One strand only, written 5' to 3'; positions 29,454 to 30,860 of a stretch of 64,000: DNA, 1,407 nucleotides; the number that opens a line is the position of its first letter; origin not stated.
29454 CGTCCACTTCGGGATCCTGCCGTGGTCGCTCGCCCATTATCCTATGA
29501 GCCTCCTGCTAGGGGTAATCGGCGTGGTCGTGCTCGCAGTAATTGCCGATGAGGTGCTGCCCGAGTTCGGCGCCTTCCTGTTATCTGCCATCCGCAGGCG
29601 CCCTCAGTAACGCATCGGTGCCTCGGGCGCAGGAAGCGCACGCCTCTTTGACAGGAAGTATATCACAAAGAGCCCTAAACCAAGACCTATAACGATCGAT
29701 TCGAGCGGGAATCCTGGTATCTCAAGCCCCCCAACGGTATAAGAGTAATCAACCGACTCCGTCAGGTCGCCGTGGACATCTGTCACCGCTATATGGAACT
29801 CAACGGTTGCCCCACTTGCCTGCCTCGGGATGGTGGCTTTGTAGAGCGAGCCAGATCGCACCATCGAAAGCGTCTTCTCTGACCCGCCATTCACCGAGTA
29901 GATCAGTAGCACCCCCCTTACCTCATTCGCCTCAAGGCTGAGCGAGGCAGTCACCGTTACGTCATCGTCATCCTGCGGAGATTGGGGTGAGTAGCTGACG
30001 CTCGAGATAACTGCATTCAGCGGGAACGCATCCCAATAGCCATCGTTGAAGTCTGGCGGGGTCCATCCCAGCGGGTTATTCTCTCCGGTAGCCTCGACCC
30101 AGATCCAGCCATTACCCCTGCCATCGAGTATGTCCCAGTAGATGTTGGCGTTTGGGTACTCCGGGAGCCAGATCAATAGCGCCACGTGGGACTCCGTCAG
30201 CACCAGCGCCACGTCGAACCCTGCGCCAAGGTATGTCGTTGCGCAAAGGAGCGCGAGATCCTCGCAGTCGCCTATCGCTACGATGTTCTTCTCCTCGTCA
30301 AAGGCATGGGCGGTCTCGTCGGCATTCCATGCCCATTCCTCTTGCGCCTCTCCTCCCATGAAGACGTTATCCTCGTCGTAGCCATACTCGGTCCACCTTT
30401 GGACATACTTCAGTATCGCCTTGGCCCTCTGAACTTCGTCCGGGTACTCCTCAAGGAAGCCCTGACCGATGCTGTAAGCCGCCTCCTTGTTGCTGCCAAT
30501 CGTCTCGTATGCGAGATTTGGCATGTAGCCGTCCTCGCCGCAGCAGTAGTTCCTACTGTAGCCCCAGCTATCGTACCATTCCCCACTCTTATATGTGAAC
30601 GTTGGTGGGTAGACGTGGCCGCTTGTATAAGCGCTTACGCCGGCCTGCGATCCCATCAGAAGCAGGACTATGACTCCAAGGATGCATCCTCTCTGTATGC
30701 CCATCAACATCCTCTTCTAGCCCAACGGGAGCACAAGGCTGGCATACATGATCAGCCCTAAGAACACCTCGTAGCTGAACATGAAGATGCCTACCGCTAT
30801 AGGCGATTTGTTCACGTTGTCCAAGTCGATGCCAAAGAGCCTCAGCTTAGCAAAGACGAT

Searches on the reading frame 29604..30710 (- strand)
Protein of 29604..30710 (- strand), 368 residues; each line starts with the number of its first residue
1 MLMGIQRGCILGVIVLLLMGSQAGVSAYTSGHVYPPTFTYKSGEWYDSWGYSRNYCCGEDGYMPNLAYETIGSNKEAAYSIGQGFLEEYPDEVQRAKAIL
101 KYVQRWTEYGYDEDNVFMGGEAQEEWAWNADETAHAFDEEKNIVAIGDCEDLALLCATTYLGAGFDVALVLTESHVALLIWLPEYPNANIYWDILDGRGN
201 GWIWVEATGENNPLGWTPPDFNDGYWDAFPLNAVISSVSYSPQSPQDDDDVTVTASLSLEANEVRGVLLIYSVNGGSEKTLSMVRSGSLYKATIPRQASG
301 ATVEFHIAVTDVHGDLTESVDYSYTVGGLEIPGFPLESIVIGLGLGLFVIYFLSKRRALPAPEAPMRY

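Call 4: search_protein_families(library=pfam, proteins=[window:29604-30710:-], max_evalue=0.01)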
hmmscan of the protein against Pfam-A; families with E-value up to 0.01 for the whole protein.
window:29604-30710:- (368 aa): 1 family
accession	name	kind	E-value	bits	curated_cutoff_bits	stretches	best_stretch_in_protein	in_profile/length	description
PF22184.2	CBM_56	-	0.00033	21.3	27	1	264-309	21-66/75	Carbohydrate binding module family 56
